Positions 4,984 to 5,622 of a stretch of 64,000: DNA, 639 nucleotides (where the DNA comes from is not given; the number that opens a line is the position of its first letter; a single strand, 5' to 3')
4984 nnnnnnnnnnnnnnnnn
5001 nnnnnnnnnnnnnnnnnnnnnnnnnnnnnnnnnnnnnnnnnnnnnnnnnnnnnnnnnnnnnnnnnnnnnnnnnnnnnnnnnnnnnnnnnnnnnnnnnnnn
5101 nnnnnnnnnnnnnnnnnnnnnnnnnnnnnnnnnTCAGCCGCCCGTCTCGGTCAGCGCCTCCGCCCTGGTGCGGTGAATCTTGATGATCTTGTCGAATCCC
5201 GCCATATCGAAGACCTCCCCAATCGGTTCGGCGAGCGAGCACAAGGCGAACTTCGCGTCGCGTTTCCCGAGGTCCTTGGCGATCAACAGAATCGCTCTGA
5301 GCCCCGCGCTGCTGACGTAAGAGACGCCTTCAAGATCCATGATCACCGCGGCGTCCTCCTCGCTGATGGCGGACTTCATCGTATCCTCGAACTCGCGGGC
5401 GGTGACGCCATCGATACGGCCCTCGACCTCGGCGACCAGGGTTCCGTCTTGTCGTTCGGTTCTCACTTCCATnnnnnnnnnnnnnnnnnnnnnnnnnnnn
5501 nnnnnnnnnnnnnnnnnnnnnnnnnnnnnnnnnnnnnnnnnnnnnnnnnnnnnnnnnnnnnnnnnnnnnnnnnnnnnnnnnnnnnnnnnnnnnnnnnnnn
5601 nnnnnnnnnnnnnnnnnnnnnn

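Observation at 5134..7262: STAS antagonist gene sits at the end of an amtB-glnK string, a possible nitrogen-status link to the partner-switching module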

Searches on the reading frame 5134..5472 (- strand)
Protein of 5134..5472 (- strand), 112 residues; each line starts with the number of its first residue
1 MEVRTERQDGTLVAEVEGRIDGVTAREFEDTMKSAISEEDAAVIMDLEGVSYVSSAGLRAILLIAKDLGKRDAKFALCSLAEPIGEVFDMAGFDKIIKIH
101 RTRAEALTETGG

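Call 3: search_protein_families(library=pfam, proteins=[window:5134-5472:-])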
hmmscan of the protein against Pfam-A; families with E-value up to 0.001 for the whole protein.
window:5134-5472:- (112 aa): 2 families
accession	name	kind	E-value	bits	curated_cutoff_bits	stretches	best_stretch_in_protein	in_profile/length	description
PF01740.26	STAS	-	3.1e-21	75.6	22.6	1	3-106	2-106/106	STAS domain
PF13466.11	STAS_2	-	9.6e-08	32.5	29.2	1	16-94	3-80/80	STAS domain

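Call 5: find_homologous_proteins(query=window:5134-5472:-)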
Query window:5134-5472:- (112 aa): 200 proteins with E <= 0.001 among 210 candidates; the best 120 are listed.
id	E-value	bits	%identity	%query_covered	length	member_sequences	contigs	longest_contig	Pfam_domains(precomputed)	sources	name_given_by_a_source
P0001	5.8e-60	218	96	100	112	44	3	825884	PF01740.27,PF13466.13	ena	-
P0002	7.7e-59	214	96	100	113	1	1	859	PF01740.27,PF13466.13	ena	-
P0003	1.3e-55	204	92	100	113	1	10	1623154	PF01740.27,PF13466.13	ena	-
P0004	8.3e-52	191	87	100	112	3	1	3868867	PF01740.27,PF13466.13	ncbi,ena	-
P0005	2.4e-50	187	85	100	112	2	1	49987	PF01740.27,PF13466.13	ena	-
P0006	4.2e-50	186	81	100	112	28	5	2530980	PF01740.27,PF13466.13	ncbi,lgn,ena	-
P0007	6.2e-50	185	81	100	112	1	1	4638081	PF01740.27,PF13466.13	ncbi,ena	-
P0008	1.9e-48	181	80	100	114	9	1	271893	PF01740.27,PF13466.13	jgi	-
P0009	5.7e-48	179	78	100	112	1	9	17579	PF01740.27,PF13466.13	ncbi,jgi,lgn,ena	-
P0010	8.4e-45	169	73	100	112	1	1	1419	PF01740.27,PF13466.13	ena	-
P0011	3.1e-42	161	71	100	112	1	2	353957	PF01740.27,PF13466.13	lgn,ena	-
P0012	6.4e-42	160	70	100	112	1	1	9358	PF01740.27,PF13466.13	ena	-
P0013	1.9e-41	158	70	92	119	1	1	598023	PF01740.27,PF13466.13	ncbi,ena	-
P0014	9.9e-41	156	68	100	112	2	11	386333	PF01740.27,PF13466.13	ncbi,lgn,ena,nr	ncbi:MAG: STAS domain-containing protein [Roseovarius sp.]|nr:STAS domain-containing protein [Roseov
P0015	2.6e-39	151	66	100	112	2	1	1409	PF01740.27,PF13466.13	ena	-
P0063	3.0e-33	132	59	100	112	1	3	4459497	PF01740.27,PF13466.13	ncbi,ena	-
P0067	3.6e-33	132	61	100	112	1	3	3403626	PF01740.27,PF13466.13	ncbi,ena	-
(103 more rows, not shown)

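Call 7: find_related_loci(query=A1, collection=genome_contigs, flank=10000)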
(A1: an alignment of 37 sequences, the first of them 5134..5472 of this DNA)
Query A1 (112 aa) in genome_contigs; peptide patterns used: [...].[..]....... (x = any residue, [..] = any of these).
517 stretches matched a pattern; 513 encode a relative of the query (tblastn E <= 1e-3); the best 80 are kept; 80 distinct loci.
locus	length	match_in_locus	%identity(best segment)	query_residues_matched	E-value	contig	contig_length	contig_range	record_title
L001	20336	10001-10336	100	1-112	2e-69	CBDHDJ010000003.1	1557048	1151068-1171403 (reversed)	MAG: Alphaproteobacteria bacterium isolate 9f10fd04-5cad-458c-8f3d-6065ca0d4641 genome assembly, contig: contig_3, whole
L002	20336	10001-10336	100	1-112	3e-69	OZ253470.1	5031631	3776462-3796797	MAG: Alphaproteobacteria bacterium isolate a7ccd9af-0c44-4f0a-977f-77d708feff14 genome assembly, chromosome: 1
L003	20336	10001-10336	96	1-112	3e-66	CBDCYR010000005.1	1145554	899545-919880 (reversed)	MAG: Alphaproteobacteria bacterium isolate 61ea418e-1a9a-4c42-89d8-c143e3827dfe genome assembly, contig: contig_5, whole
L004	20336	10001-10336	87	1-112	2e-58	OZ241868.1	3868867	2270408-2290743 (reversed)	MAG: Alphaproteobacteria bacterium isolate b4ae9bc1-5738-42e5-b173-7ca6ead8d003 genome assembly, chromosome: 1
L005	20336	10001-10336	81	1-112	1e-55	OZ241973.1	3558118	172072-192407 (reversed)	MAG: Rhizobiaceae bacterium isolate 4152e7ab-d8c2-4a4a-8e87-156901d7600a genome assembly, chromosome: 1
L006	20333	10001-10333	80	1-111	7e-55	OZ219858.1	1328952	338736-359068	MAG: Alphaproteobacteria bacterium isolate d3d0b66b-18c7-443e-bf48-04344bd14b82 genome assembly, chromosome: 3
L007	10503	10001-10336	68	1-112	2e-47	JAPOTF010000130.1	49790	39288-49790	MAG: Roseovarius sp. isolate CAR3_bin_17 NODE_233_length_49790_cov_9.79899, whole genome shotgun sequence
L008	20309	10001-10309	70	1-103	2e-43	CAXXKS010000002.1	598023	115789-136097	MAG: Alphaproteobacteria bacterium isolate 9bb74b87-2c64-497b-9104-8e9834e062e5 genome assembly, contig: contig_2, whole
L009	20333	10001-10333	66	1-111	3e-43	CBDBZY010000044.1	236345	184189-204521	MAG: bacterium isolate 9be6d20c-2acc-4803-ae17-f4ce1a23f777 genome assembly, contig: contig_44, whole genome shotgun seq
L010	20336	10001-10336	59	1-112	6e-42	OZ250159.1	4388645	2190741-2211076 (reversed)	MAG: Candidatus Rariloculaceae bacterium isolate d7988692-1f91-4a51-bf50-90d1cd8d1283 genome assembly, chromosome: 1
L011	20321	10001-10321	66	1-107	5e-42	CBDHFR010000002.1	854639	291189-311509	MAG: Rhodospirillaceae bacterium isolate 78a68249-97fb-475d-9422-75db5b547fb3 genome assembly, contig: contig_2, whole g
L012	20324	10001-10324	61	1-108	1e-41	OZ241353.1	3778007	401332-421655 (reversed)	MAG: Candidatus Azotimanducaceae bacterium isolate e3e4c148-1896-45fc-9e70-f97964d5a610 genome assembly, chromosome: 1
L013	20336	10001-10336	59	1-112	1e-41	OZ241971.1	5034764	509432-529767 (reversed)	MAG: Candidatus Rariloculaceae bacterium isolate 10a0c7d6-6ede-4db6-943a-c409cb9c6a76 genome assembly, chromosome: 1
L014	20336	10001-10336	61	1-112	3e-41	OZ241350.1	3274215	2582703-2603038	MAG: Alphaproteobacteria bacterium isolate 81bb0e76-f755-4ee3-a3aa-f420175a6091 genome assembly, chromosome: 1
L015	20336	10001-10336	59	1-112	2e-41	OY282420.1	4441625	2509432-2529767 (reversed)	MAG: uncultured Bryobacterales bacterium isolate 78526416-339a-45b8-a6d3-8fabb82c2801 genome assembly, chromosome: 1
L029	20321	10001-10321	60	1-107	1e-40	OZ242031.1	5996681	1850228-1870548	MAG: Candidatus Rariloculaceae bacterium isolate a5421204-da08-4551-a270-5214cadbb2a1 genome assembly, chromosome: 1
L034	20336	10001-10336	59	1-112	1e-40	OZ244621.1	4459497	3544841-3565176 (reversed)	MAG: uncultured Candidatus Binatia bacterium isolate 8f9fbfc1-36b4-40f3-a05a-ee2ffc03c637 genome assembly, chromosome: 1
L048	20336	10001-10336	57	1-112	3e-40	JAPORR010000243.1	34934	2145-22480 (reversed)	MAG: Alphaproteobacteria bacterium isolate CAR1_bin_3 NODE_395_length_34934_cov_22.2088, whole genome shotgun sequence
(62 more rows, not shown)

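Call 17: search_protein_families(library=pfam, proteins=[L029:7539-8000:+, L029:8000-9394:+, L029:9440-9829:+, L029:10001-10339:+, L029:6664-7422:-, L014:10377-12782:+, L014:9626-9964:+, L014:8272-9600:+])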
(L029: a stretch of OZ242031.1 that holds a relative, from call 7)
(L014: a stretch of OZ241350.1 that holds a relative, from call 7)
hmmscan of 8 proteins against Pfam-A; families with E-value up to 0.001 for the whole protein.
L029:7539-8000:+ (153 aa): 2 families
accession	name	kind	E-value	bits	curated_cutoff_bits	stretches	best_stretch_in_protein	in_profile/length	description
PF13581.12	HATPase_c_2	-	1.1e-26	93.7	27.4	1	18-143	2-127/127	Histidine kinase-like ATPase domain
PF02518.31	HATPase_c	-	2e-05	25.4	26.4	1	52-130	10-93/111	Histidine kinase-, DNA gyrase B-, and HSP90-like ATPase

L029:8000-9394:+ (464 aa): 1 family
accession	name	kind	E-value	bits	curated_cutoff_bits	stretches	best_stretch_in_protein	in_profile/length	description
PF00909.26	Ammonium_transp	-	5.2e-96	322.2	23.2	1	54-452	3-399/399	Ammonium Transporter Family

L029:9440-9829:+ (129 aa): 2 families
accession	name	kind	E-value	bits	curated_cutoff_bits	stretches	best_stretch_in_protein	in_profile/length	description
PF01740.26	STAS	-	9.8e-19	67.5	22.6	1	20-123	2-106/106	STAS domain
PF13466.11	STAS_2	-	1.1e-08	35.5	29.2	1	33-111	3-80/80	STAS domain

L029:10001-10339:+ (112 aa): 2 families
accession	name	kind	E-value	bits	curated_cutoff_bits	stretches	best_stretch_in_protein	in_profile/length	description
PF01740.26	STAS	-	1.2e-21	76.8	22.6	1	3-106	2-106/106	STAS domain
PF13466.11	STAS_2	-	1.8e-09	38.1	29.2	1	17-94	4-80/80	STAS domain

L029:6664-7422:- (252 aa): 0 families

L014:10377-12782:+ (801 aa): 2 families
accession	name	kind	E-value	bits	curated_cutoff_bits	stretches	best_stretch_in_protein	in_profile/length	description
PF03797.25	Autotransporter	-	2.3e-10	41.1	26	1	444-640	2-207/255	Autotransporter beta-domain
PF00497.25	SBP_bac_3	-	5.5e-07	29.8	26.4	1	37-313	1-119/132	Bacterial extracellular solute-binding proteins, family 3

L014:9626-9964:+ (112 aa): 1 family
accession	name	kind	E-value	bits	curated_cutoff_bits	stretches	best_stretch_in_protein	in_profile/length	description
PF00543.27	P-II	-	1e-16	61.5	25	1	1-106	1-102/102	Nitrogen regulatory protein P-II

L014:8272-9600:+ (442 aa): 1 family
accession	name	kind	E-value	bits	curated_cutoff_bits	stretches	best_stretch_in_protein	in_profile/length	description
PF00909.26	Ammonium_transp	-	2.1e-108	363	23.2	1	47-440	1-399/399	Ammonium Transporter Family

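Call 35: find_encoding_contigs(protein=P0063, flank=8000, max_places=2)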
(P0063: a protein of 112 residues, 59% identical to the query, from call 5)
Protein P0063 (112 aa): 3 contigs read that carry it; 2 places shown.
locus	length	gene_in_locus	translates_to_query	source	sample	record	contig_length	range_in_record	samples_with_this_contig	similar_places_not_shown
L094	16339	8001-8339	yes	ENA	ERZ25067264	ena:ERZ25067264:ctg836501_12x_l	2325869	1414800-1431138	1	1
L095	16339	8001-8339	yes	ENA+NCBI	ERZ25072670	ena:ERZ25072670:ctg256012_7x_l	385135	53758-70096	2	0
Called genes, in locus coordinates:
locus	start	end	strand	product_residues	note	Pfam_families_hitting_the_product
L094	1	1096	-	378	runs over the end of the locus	PF00190:Cupin_1 (faint), PF07883:Cupin_2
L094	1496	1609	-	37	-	-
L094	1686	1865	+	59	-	-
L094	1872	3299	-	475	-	PF00890:FAD_binding_2 (weak), PF01134:GIDA (faint), PF01946:Thi4 (weak), PF07992:Pyr_redox_2, PF12831:FAD_oxidored, PF13450:NAD_binding_8 (weak), PF00070:Pyr_redox, PF02852:Pyr_redox_dim, +6 more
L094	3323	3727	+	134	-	-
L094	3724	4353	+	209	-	-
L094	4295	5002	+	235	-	-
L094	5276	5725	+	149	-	-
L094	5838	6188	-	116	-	-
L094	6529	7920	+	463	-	PF00909:Ammonium_transp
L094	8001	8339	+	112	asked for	PF01740:STAS, PF13466:STAS_2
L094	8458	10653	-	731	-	PF00672:HAMP, PF00512:HisKA, PF02518:HATPase_c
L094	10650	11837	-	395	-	PF13433:Peripla_BP_5 (faint), PF13458:Peripla_BP_6, PF01094:ANF_receptor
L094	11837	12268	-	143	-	PF13581:HATPase_c_2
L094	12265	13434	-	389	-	PF00072:Response_reg, PF07228:SpoIIE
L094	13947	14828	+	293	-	PF13489:Methyltransf_23, PF05175:MTS, PF01209:Ubie_methyltran, PF05148:Methyltransf_8 (weak), PF13649:Methyltransf_25, PF13847:Methyltransf_31, PF08241:Methyltransf_11, PF08242:Methyltransf_12, +1 more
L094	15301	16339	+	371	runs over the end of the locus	PF00005:ABC_tran, PF08402:TOBE_2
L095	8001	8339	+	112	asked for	PF01740:STAS, PF13466:STAS_2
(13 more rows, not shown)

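Call 36: find_encoding_contigs(protein=P0067, flank=8000, max_places=2)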
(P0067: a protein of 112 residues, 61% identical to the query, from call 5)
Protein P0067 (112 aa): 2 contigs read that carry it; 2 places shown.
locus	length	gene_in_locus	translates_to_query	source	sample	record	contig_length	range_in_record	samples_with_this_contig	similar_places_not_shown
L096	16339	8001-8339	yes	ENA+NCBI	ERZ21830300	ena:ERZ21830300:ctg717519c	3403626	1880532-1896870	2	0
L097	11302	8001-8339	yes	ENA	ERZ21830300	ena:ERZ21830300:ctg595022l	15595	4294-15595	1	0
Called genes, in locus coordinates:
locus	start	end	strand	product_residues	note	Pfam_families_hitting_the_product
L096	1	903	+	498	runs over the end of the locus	PF03055:RPE65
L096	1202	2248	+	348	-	PF02541:Ppx-GppA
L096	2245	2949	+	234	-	PF01728:FtsJ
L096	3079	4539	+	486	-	PF00478:IMPDH, PF00571:CBS, PF01070:FMN_dh (weak), PF03060:NMO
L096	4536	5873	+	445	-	PF13649:Methyltransf_25 (faint), PF22458:RsmF-B_ferredox (weak), PF01189:Methyltr_RsmB-F, PF13847:Methyltransf_31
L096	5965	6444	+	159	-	-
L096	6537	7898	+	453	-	PF00909:Ammonium_transp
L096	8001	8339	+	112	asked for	PF01740:STAS, PF13466:STAS_2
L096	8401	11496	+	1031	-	PF02384:N6_Mtase, PF20473:MmeI_Mtase (faint), PF07669:Eco57I (weak)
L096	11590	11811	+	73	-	-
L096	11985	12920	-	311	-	PF05853:BKACE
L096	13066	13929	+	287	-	PF00561:Abhydrolase_1, PF12146:Hydrolase_4 (weak), PF12697:Abhydrolase_6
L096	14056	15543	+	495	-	PF07690:MFS_1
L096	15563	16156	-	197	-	PF12917:YfbR-like (faint)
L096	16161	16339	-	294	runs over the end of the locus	PF08843:AbiEii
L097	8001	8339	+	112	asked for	PF01740:STAS, PF13466:STAS_2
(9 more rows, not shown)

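Call 37: search_protein_families(library=pfam, proteins=[L096:5965-6444:+, L094:5276-5725:+, L094:4295-5002:+, L094:3724-4353:+], max_evalue=1)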
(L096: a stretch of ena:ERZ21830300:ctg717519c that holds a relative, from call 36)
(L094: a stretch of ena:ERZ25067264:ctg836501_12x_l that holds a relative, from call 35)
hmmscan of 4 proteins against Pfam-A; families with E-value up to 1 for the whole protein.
L096:5965-6444:+ (159 aa): 0 families

L094:5276-5725:+ (149 aa): 0 families

L094:4295-5002:+ (235 aa): 0 families

L094:3724-4353:+ (209 aa): 1 family
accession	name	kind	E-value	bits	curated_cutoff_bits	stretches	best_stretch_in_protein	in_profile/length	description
PF16704.10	Rab_bind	-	0.062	13.8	27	1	128-170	22-61/66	Rab binding domain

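Call 38: find_encoding_contigs(protein=window:5134-5472:-, flank=10000, max_places=5)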
Protein window:5134-5472:- (112 aa): 20 contigs read that carry it; 5 places shown.
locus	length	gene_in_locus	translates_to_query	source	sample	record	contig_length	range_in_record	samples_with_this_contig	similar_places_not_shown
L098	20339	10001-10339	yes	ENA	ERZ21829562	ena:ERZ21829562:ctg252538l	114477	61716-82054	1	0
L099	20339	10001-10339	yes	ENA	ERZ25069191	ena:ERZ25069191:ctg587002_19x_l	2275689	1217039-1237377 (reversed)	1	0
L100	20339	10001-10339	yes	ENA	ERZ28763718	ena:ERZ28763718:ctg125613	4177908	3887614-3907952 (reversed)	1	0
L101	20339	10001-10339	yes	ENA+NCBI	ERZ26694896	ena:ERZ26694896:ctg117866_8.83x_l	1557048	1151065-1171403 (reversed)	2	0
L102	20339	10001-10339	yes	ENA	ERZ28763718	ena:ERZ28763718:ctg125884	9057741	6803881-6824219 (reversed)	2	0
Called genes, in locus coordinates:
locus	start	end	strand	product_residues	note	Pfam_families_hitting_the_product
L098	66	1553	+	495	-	PF00078:RVT_1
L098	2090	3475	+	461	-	PF00078:RVT_1, PF08388:GIIM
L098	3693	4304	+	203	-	PF01625:PMSR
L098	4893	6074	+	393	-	PF04107:GCS2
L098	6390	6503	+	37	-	-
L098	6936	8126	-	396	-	PF00872:Transposase_mut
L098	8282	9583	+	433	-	PF00909:Ammonium_transp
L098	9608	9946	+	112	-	PF00543:P-II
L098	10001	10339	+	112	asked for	PF01740:STAS, PF13466:STAS_2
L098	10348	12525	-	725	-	PF00672:HAMP, PF00512:HisKA, PF02518:HATPase_c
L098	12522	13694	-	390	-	PF13433:Peripla_BP_5 (weak), PF13458:Peripla_BP_6, PF01094:ANF_receptor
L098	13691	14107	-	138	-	PF13581:HATPase_c_2, PF02518:HATPase_c (weak)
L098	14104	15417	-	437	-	PF00072:Response_reg, PF07228:SpoIIE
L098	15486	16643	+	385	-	PF13384:HTH_23, PF13518:HTH_28, PF13011:LZ_Tnp_IS481 (faint), PF13565:HTH_32, PF00665:rve, PF13683:rve_3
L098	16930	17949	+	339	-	PF12760:Zn_ribbon_IS1595, PF12762:DDE_Tnp_IS1595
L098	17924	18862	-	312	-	PF07690:MFS_1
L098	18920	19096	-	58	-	-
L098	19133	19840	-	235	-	PF17203:sCache_3_2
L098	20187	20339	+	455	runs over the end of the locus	PF13701:DDE_Tnp_1_4, PF01609:DDE_Tnp_1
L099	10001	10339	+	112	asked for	PF01740:STAS, PF13466:STAS_2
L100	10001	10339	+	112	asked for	PF01740:STAS, PF13466:STAS_2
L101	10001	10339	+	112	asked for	PF01740:STAS, PF13466:STAS_2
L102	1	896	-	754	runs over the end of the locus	PF22483:Mu-transpos_C_2, PF01695:IstB_IS21, PF00308:Bac_DnaA (weak)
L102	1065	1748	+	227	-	PF06779:MFS_4 (weak), PF07690:MFS_1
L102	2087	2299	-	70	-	-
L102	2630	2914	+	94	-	-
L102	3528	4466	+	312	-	PF13384:HTH_23 (weak), PF12762:DDE_Tnp_IS1595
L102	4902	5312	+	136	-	-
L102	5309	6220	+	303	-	PF13276:HTH_21, PF00665:rve, PF13683:rve_3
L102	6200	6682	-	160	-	-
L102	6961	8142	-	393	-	PF13384:HTH_23, PF13518:HTH_28, PF13551:HTH_29, PF13565:HTH_32 (weak)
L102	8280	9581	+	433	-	PF00909:Ammonium_transp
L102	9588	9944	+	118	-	PF00543:P-II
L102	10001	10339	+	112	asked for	PF01740:STAS, PF13466:STAS_2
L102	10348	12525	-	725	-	PF00672:HAMP (weak), PF00512:HisKA, PF02518:HATPase_c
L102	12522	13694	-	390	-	PF13458:Peripla_BP_6, PF01094:ANF_receptor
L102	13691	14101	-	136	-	PF13581:HATPase_c_2, PF02518:HATPase_c (weak)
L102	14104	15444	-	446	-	PF00072:Response_reg, PF07228:SpoIIE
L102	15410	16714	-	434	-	PF07690:MFS_1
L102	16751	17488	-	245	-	PF17203:sCache_3_2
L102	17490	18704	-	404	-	PF13458:Peripla_BP_6, PF01094:ANF_receptor (weak)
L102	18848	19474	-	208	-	PF03050:DDE_Tnp_IS66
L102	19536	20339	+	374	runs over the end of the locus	-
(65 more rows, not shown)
